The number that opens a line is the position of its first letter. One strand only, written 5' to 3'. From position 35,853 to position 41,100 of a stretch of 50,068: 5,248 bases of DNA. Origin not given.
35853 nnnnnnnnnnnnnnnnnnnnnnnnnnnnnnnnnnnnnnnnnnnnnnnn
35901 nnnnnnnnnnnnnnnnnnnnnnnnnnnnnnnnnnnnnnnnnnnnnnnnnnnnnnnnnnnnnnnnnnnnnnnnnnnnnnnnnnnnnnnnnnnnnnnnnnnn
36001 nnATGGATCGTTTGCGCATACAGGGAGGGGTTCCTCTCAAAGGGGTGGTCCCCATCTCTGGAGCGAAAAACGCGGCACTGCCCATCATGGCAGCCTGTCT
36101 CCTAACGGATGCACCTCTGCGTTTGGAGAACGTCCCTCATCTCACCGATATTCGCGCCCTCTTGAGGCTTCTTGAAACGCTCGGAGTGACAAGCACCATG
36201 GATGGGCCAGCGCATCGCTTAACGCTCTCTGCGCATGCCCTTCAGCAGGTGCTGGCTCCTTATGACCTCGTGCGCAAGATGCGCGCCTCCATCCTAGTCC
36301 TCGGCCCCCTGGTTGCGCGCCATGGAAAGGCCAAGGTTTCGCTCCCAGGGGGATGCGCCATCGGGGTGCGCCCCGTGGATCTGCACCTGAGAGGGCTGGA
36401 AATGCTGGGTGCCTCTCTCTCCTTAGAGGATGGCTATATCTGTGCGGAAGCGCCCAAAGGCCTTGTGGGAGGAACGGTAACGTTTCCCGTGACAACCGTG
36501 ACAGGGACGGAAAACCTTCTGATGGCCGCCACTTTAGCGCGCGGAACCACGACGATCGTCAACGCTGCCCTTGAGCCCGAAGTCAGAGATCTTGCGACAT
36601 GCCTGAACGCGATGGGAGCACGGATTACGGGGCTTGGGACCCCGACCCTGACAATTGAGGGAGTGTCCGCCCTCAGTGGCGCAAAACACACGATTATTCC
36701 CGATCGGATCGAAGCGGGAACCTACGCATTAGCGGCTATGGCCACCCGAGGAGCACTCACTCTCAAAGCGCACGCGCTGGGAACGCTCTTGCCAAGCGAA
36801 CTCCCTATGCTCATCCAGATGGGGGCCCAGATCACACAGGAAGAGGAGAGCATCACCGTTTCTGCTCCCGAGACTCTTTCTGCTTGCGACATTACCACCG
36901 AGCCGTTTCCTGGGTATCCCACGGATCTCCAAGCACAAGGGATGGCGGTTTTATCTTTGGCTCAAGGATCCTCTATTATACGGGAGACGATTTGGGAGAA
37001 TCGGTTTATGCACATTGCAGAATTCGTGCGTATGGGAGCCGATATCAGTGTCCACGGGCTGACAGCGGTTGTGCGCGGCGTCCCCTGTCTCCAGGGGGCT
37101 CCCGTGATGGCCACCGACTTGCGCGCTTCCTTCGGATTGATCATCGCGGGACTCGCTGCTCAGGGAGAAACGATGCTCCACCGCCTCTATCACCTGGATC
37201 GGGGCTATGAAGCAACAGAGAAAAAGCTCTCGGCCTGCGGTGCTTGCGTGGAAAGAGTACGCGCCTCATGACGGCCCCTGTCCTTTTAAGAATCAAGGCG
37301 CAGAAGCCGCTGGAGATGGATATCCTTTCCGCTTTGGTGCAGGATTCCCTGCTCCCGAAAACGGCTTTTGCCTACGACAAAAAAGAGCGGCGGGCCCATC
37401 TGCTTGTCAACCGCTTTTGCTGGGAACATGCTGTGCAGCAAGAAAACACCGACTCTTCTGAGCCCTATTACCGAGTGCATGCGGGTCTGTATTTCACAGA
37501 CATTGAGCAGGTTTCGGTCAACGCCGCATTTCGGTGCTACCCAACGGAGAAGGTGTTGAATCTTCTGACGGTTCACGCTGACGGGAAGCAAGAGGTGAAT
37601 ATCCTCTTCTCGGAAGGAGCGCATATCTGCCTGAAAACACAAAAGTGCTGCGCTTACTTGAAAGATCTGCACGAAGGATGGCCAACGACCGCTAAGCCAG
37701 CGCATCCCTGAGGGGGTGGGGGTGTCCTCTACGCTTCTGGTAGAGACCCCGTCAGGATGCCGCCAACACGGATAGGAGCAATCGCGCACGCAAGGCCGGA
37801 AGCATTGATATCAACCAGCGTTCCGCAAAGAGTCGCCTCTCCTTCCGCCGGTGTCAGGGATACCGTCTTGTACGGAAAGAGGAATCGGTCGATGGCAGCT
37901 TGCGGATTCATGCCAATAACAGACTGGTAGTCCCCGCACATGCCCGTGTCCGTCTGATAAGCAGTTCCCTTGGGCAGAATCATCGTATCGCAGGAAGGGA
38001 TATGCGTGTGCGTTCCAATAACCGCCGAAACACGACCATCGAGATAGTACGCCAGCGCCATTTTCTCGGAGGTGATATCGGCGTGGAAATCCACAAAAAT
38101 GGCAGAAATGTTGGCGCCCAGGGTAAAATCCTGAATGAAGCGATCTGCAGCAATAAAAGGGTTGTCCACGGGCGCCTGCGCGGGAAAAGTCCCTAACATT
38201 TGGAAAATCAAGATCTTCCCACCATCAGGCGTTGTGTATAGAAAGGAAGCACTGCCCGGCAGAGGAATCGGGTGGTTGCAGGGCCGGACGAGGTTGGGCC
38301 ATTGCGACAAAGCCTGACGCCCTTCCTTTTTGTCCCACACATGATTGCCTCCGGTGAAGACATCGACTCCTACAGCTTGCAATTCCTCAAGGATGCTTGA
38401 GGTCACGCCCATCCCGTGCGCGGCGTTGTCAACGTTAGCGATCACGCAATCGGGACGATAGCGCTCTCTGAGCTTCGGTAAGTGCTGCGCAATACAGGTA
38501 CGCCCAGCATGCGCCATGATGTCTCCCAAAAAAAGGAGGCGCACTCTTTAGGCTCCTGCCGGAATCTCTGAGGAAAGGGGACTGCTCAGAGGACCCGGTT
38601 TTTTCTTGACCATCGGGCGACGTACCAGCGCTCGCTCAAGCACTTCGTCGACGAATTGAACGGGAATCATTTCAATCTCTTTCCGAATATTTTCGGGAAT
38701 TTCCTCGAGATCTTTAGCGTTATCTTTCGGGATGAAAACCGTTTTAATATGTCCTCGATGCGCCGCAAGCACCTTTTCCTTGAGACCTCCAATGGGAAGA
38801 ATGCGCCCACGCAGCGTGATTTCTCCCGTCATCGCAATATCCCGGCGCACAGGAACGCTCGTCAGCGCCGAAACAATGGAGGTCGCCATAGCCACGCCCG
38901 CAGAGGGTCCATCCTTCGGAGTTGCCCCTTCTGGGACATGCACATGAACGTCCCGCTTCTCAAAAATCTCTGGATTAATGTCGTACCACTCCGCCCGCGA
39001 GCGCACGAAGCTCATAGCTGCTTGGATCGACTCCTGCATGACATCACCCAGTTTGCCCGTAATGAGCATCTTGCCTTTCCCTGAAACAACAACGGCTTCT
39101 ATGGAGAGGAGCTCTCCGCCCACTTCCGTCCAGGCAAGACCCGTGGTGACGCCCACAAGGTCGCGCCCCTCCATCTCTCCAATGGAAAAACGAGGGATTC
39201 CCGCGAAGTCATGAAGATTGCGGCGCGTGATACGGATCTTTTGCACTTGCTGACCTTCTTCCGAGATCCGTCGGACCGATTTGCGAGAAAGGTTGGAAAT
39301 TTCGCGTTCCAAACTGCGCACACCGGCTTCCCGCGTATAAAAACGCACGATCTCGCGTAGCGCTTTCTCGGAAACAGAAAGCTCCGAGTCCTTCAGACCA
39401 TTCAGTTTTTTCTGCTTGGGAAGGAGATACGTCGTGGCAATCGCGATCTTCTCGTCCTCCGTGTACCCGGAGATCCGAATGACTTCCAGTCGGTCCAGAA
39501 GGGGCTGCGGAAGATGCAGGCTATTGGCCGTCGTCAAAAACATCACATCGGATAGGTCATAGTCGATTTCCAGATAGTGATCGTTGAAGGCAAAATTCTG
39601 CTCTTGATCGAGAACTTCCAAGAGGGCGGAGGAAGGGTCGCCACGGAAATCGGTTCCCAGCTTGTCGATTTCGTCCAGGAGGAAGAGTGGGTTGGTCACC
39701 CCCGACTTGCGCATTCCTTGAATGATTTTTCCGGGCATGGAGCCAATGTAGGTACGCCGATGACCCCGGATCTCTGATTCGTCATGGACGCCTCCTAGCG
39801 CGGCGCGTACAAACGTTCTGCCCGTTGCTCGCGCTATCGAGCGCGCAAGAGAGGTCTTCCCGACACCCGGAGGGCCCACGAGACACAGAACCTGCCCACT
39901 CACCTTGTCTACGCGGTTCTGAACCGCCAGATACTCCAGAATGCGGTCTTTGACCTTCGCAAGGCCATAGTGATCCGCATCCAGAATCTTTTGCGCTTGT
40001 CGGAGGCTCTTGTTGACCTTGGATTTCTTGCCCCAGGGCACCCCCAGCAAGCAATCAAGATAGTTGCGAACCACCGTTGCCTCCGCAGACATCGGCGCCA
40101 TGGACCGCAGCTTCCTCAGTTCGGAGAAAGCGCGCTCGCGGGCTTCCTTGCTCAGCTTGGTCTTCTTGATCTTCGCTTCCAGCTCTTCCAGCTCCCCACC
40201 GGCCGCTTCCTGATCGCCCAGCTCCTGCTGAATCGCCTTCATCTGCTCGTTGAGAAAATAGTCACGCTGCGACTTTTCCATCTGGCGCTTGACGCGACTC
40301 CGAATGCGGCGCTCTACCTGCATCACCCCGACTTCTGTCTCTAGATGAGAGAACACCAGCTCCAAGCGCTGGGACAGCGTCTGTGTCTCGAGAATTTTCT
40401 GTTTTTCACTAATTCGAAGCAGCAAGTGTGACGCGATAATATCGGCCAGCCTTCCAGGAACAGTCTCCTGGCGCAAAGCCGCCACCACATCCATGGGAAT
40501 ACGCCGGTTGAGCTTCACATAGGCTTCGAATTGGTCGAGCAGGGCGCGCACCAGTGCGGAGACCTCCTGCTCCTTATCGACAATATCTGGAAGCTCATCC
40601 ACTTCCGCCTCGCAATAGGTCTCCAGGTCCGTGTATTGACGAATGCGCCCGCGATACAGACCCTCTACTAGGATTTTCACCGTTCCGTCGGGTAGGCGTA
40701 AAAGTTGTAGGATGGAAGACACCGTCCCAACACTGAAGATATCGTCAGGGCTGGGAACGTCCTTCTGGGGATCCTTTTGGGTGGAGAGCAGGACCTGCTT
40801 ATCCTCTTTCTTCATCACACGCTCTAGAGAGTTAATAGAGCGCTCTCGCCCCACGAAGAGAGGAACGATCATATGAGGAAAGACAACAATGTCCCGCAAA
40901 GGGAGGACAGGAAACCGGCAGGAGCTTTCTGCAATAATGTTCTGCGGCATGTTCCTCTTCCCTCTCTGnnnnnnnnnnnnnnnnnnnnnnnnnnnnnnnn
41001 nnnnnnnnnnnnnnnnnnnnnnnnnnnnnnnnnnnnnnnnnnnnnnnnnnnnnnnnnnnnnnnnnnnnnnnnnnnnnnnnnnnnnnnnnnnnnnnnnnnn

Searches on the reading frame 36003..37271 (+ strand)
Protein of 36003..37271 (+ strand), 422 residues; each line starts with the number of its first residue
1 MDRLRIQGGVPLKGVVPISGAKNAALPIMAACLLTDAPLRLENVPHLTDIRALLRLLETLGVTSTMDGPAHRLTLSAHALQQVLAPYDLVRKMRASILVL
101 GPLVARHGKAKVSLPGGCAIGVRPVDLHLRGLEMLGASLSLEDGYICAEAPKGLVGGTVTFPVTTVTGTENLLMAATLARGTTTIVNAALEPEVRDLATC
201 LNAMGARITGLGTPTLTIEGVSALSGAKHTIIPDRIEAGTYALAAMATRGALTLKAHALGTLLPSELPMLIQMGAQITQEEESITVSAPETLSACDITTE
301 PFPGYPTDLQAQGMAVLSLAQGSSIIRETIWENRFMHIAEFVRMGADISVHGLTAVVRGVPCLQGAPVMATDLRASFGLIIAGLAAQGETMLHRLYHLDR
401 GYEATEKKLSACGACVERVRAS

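Call 9: search_protein_families(library=pfam, proteins=[window:36003-37271:+])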
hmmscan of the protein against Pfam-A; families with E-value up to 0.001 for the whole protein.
window:36003-37271:+ (422 aa): 1 family
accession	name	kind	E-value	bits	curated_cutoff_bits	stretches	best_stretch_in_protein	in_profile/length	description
PF00275.25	EPSP_synthase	-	2e-93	313.9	22.8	1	7-409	2-417/417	EPSP synthase (3-phosphoshikimate 1-carboxyvinyltransferase)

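Call 18: find_related_loci(query=window:36003-37271:+, collection=genome_contigs, flank=10000)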
Query window:36003-37271:+ (422 aa) in genome_contigs; peptide patterns used: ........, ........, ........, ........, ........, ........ (x = any residue, [..] = any of these).
600 stretches matched a pattern (row limit reached: there are more); 592 encode a relative of the query (tblastn E <= 1e-3); the best 80 are kept; 80 distinct loci.
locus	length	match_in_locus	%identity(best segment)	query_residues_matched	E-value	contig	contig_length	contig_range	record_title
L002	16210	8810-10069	76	1-421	0e+0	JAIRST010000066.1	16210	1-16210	MAG: Holosporales bacterium isolate Ct408_bin51 k119_2869396, whole genome shotgun sequence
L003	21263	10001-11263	60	1-419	3e-163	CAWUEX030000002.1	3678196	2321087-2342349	MAG: Rhodospirillaceae bacterium isolate e7de1b1e-f61f-4465-b923-37e46d3445d0 genome assembly, contig: contig_2, whole g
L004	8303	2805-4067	59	3-422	6e-159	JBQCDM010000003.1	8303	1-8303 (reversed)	MAG: Candidatus Nucleicultricaceae bacterium isolate bin1026 k127_5910010, whole genome shotgun sequence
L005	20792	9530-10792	59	1-419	2e-158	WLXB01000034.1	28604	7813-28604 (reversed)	MAG: Alphaproteobacteria bacterium isolate s3_metabat2_60 NODE_932_length_28604_cov_4.186431, whole genome shotgun seque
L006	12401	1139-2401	59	1-419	1e-157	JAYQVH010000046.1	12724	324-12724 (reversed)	MAG: Rhodospirillaceae bacterium isolate SD9011_COM_concoct_bins.tsv.007 NODE_2661_length_12724_cov_10.066067, whole gen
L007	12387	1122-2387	58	1-420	3e-156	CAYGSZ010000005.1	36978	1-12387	MAG TPA_asm: uncultured Rhodobacterales bacterium isolate ERP117304_co2_92 genome assembly, contig: NODE_968_length_3697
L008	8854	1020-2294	58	1-418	6e-155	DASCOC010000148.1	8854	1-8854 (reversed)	MAG TPA_asm: Rhodospirillales bacterium isolate Fu_MAG_144 c_000001028024, whole genome shotgun sequence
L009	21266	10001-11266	58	1-420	2e-154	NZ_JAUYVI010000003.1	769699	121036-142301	Dongia sedimenti strain R-7 R_7_scaffold3, whole genome shotgun sequence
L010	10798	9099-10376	60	1-420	3e-154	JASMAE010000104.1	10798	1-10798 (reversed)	MAG: Rhodospirillales bacterium isolate ETNP2_MAG_87 c_000000536340, whole genome shotgun sequence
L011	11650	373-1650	59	1-419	2e-154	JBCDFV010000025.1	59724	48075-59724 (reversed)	MAG: Pseudomonadota bacterium isolate P01_H01_bin.117 k141_1796139_length_59724_cov_17.0000, whole genome shotgun sequen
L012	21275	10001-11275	59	1-420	9e-154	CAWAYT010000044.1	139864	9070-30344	MAG: uncultured Alphaproteobacteria bacterium isolate MFD08079.bin.2.6 genome assembly, contig: contig_6254, whole genom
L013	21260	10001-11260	58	1-419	5e-154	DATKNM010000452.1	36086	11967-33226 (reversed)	MAG TPA_asm: Candidatus Binatia bacterium isolate SMAG_U14737 k141_2126988, whole genome shotgun sequence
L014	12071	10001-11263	58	1-419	2e-153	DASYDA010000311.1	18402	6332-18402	MAG TPA_asm: Dongiaceae bacterium isolate SMAG_U4947 k141_486587, whole genome shotgun sequence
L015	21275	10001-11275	58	1-419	1e-153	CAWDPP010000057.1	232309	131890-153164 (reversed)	MAG: uncultured Alphaproteobacteria bacterium isolate MFD09222.bin.2.18 genome assembly, contig: contig_87409, whole gen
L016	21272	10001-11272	59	1-420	7e-153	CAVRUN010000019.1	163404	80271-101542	MAG: uncultured Alphaproteobacteria bacterium isolate MFD02248.bin.1.118 genome assembly, contig: contig_60601, whole ge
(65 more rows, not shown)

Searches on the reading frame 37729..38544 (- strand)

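Call 45: search_protein_families(library=pfam, proteins=[window:37729-38544:-], max_evalue=0.00001)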
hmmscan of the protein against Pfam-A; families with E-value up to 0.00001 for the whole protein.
window:37729-38544:- (271 aa): 2 families
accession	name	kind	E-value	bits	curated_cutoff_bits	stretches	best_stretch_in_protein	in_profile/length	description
PF13277.11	YmdB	-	1.9e-86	289.9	27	1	4-257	1-252/253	YmdB-like protein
PF00149.33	Metallophos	-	2.8e-07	31.6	21.5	1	1-183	1-191/191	Calcineurin-like phosphoesterase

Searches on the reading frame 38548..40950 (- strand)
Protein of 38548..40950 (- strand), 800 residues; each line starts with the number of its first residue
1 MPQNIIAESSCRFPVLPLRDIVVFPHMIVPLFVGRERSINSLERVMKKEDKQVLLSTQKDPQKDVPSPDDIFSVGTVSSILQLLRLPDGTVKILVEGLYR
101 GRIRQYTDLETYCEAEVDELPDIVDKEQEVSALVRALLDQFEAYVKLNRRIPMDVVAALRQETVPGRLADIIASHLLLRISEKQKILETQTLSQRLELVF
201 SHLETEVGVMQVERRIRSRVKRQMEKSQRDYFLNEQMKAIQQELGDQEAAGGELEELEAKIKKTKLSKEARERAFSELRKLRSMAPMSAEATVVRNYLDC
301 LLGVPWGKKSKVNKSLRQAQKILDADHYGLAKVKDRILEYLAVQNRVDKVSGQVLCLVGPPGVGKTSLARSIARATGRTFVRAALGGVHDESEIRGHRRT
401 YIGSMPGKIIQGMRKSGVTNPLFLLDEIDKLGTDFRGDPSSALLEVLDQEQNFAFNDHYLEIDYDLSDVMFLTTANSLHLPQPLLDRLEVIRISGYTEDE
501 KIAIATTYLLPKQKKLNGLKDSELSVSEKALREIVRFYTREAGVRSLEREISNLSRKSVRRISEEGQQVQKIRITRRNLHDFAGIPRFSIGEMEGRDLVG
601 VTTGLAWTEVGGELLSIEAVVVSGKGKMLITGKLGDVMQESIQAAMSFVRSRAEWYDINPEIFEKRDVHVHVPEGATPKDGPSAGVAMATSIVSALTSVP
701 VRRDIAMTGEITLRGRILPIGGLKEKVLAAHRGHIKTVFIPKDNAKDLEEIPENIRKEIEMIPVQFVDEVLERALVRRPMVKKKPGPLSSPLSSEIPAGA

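Call 45: search_protein_families(library=pfam, proteins=[window:38548-40950:-], max_evalue=0.00001)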
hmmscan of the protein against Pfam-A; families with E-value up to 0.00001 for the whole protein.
window:38548-40950:- (800 aa): 7 families
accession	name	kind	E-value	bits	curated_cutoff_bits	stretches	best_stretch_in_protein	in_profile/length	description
PF05362.19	Lon_C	-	1e-94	316.3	21.1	1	574-776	2-204/205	Lon protease (S16) C-terminal proteolytic domain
PF02190.22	LON_substr_bdg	-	3.6e-53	180.9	28.7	1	14-204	3-199/200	ATP-dependent protease La (LON) substrate-binding domain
PF00004.35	AAA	-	4.5e-20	72.9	21.2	1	355-492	1-127/131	ATPase family associated with various cellular activities (AAA)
PF22667.2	Lon_lid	-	1.2e-19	70.2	27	1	516-566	2-52/57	Lon protease AAA+ ATPase lid domain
PF13541.12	ChlI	-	2.2e-08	34.5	27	1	617-744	1-121/121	Subunit ChlI of Mg-chelatase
PF07728.20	AAA_5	-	5.9e-08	33.2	22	1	355-486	2-137/139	AAA domain (dynein-related subfamily)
PF08298.17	AAA_PrkA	-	9.1e-06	25.4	25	0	320-375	54-108/358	PrkA AAA domain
